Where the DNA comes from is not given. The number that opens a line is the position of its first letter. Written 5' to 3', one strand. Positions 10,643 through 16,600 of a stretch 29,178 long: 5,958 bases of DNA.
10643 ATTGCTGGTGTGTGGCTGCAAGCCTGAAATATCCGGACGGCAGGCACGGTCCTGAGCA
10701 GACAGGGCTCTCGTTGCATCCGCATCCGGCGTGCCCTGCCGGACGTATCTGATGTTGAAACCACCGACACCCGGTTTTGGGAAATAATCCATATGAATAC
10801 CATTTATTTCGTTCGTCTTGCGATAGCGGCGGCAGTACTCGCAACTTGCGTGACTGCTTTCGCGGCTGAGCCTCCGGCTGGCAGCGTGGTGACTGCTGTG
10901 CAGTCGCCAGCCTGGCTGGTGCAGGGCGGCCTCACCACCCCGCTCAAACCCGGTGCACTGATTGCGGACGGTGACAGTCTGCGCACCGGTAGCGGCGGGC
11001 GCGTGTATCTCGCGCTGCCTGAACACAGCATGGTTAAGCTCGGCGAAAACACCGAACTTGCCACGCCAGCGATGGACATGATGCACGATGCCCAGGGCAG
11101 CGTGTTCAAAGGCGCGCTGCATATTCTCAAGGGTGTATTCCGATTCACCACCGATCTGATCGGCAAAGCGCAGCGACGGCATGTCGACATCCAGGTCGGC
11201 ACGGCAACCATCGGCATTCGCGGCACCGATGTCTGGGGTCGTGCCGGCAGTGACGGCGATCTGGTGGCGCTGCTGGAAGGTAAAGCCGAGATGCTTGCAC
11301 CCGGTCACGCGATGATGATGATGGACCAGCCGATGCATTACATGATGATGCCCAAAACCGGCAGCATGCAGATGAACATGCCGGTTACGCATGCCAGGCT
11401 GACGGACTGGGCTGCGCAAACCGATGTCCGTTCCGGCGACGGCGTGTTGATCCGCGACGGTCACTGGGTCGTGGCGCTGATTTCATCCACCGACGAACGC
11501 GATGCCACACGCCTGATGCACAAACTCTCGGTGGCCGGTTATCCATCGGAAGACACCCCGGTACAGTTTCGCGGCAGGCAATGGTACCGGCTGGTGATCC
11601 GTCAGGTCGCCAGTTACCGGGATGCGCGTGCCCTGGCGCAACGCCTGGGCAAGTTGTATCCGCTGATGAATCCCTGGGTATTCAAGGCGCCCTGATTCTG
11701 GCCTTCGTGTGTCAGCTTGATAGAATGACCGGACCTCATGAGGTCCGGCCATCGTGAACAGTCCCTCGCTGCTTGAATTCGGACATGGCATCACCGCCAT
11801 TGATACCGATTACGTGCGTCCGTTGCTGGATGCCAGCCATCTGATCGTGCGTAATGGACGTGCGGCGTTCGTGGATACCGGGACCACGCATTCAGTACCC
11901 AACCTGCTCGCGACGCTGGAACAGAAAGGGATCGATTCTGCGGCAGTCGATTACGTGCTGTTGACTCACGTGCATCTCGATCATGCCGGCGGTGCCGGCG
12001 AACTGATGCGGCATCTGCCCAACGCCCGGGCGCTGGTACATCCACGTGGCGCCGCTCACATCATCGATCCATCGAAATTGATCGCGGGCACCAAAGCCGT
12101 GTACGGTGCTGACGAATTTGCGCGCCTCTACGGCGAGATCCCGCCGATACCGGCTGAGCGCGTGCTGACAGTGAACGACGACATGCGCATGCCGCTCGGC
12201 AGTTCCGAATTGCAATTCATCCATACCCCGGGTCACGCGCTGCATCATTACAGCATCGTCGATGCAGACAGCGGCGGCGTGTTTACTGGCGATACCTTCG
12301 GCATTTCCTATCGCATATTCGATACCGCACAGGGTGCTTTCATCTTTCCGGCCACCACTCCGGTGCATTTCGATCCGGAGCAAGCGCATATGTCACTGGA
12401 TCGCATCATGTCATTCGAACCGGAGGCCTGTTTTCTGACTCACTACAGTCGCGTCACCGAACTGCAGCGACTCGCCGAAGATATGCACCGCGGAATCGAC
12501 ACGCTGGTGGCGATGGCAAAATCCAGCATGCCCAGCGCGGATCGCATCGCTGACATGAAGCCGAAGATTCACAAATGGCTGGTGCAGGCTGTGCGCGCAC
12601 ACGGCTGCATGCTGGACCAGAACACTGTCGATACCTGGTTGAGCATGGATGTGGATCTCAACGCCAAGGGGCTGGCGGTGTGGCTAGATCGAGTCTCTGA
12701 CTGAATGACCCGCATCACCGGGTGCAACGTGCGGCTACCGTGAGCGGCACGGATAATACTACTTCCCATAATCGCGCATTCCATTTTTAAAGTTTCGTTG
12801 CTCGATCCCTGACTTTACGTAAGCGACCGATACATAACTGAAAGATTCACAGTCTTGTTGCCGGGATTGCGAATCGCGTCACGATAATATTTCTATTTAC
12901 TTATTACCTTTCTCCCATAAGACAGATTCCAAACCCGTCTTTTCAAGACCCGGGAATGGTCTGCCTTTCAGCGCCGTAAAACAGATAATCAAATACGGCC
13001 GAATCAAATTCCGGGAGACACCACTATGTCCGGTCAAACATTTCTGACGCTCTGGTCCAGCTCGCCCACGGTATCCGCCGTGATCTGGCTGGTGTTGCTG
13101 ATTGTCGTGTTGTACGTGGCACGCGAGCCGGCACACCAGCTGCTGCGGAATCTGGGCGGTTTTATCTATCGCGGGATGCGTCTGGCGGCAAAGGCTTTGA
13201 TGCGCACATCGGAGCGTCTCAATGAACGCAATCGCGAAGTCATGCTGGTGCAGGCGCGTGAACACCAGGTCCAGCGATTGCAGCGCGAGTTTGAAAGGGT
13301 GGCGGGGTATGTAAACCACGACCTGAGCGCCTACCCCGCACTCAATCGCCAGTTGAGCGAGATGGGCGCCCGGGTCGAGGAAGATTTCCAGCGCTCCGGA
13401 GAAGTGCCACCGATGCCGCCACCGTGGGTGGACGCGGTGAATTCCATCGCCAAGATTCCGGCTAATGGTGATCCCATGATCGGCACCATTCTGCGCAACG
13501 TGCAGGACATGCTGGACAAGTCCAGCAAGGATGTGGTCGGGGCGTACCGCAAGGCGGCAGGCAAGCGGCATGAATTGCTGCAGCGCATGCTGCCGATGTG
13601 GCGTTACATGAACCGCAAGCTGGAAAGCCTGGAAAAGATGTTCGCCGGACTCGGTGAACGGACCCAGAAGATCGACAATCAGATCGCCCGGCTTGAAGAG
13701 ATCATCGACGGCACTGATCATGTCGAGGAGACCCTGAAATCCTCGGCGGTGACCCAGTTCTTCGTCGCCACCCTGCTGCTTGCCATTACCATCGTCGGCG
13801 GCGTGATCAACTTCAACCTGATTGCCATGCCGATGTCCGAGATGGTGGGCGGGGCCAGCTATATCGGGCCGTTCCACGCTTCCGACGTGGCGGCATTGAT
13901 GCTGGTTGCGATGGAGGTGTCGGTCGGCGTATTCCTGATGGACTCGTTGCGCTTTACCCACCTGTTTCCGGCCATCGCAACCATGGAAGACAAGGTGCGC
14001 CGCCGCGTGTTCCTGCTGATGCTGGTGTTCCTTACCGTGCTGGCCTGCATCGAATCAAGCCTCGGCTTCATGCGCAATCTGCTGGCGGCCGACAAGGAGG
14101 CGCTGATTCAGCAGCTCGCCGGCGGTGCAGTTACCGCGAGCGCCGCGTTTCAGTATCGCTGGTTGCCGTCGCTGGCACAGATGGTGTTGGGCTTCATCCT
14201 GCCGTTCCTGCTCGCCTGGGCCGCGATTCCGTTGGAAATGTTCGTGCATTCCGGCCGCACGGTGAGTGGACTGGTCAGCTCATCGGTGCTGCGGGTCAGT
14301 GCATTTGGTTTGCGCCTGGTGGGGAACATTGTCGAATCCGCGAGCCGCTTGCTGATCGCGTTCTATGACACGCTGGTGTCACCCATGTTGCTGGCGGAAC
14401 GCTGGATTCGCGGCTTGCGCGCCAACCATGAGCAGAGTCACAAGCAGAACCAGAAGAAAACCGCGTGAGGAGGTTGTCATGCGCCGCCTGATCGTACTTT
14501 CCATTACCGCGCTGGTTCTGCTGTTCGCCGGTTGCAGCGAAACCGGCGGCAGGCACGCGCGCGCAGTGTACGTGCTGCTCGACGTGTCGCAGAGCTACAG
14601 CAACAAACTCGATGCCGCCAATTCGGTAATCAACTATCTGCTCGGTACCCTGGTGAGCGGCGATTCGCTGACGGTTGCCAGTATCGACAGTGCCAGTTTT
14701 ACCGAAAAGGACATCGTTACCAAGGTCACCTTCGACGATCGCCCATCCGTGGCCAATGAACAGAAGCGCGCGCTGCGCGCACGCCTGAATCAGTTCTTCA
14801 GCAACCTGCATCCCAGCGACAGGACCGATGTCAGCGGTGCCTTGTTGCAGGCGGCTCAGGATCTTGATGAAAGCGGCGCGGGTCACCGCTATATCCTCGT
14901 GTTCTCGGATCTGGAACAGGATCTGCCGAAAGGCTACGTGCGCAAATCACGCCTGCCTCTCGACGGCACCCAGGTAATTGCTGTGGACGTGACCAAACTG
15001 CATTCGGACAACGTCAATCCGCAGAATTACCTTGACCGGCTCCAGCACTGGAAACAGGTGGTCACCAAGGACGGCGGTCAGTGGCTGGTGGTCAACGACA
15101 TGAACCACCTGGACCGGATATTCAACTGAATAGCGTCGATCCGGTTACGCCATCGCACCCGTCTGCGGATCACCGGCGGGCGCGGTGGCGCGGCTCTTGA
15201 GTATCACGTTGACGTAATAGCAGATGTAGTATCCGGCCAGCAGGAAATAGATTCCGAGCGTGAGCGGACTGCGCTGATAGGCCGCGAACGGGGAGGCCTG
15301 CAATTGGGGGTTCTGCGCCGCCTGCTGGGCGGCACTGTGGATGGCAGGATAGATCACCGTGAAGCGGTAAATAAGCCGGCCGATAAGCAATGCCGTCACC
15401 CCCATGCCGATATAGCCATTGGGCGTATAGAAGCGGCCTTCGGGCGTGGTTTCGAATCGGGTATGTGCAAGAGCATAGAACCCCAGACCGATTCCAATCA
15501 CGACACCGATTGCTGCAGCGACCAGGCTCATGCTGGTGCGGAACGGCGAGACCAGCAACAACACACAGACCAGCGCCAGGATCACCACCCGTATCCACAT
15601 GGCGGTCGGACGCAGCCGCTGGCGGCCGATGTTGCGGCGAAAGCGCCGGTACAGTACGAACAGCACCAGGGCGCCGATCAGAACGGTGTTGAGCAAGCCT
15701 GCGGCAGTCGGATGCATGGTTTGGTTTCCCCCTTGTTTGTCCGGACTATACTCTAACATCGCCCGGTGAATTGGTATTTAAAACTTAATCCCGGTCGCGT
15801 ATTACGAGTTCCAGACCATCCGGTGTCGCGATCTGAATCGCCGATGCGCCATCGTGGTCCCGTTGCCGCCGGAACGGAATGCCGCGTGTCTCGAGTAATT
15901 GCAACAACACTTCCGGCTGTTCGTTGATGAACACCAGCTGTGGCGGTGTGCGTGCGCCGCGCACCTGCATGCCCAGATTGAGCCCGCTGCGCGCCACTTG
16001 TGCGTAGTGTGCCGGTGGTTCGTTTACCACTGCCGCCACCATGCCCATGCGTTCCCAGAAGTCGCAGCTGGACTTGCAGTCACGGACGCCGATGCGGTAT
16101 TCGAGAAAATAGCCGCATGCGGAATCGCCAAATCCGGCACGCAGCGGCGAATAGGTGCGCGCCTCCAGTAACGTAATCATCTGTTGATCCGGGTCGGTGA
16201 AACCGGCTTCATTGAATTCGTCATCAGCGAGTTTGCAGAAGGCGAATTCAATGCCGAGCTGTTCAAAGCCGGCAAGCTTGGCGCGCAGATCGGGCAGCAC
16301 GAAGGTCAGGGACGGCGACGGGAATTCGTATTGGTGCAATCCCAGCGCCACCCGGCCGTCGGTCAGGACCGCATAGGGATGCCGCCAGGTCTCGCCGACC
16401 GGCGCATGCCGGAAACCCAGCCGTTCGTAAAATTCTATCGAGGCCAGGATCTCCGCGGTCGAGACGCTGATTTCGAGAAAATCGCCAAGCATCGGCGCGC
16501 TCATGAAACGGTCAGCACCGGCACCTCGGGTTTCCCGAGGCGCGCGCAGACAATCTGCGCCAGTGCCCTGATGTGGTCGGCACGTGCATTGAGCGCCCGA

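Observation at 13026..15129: Uncharacterised trans-envelope pair: coiled-coil/5-TM protein plus vWA-MIDAS lipoprotein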

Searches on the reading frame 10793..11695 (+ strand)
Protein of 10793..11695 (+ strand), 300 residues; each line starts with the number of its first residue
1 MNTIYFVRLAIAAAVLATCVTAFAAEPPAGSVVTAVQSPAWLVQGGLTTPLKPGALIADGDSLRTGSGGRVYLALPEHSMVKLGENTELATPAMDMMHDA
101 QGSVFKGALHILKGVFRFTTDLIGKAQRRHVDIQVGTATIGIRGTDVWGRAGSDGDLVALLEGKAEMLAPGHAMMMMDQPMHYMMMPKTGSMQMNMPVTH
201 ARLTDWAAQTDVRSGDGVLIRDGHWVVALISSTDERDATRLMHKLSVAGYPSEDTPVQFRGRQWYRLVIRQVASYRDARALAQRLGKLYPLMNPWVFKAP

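Call 24: search_protein_families(library=pfam, proteins=[window:10793-11695:+], max_evalue=0.001)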
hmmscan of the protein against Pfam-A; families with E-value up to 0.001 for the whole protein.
window:10793-11695:+ (300 aa): 2 families
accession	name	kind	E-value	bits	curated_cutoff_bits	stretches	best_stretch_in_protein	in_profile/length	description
PF04773.18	FecR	-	8.5e-11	42.6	24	1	61-166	1-97/97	FecR protein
PF05036.18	SPOR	-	1.2e-06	29.1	21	1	223-286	3-65/76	SPOR domain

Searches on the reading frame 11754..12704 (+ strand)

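Call 24: search_protein_families(library=pfam, proteins=[window:11754-12704:+], max_evalue=0.001)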
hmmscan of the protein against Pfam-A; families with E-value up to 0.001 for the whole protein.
window:11754-12704:+ (316 aa): 3 families
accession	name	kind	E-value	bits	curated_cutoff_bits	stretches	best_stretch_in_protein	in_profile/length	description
PF00753.33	Lactamase_B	-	7.2e-28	98.3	22.7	1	28-230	8-196/196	Metallo-beta-lactamase superfamily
PF19583.5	ODP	-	1e-07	32.4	27.2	1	28-184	5-139/194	ODP family beta lactamase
PF12706.13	Lactamase_B_2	-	4.7e-06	26.8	27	1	58-218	24-190/200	Beta-lactamase superfamily domain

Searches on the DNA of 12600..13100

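Call 21: search_rna_families(source=window, start=12600, end=13100, threshold=evalue, max_evalue=10)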
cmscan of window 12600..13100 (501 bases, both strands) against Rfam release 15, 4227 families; matches with E-value up to 10: 2.
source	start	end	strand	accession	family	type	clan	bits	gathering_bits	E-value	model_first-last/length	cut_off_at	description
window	12609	12688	+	RF01543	TB11Cs5H2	Gene; snRNA; snoRNA; HACA-box;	-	18.3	47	0.23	1-68/68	no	Trypanosomatid snoRNA TB11Cs5H2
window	12835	12918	-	RF02612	BSR1350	Gene; sRNA;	-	14.1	216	7.3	1-176/176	no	Brucella sRNA 1350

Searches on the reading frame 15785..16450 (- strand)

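Call 24: search_protein_families(library=pfam, proteins=[window:15785-16450:-], max_evalue=0.001)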
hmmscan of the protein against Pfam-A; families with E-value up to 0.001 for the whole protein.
window:15785-16450:- (221 aa): 1 family
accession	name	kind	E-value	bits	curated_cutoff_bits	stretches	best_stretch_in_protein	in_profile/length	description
PF00903.31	Glyoxalase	-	7.1e-06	26.8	20.6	0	4-215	15-119/121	Glyoxalase/Bleomycin resistance protein/Dioxygenase superfamily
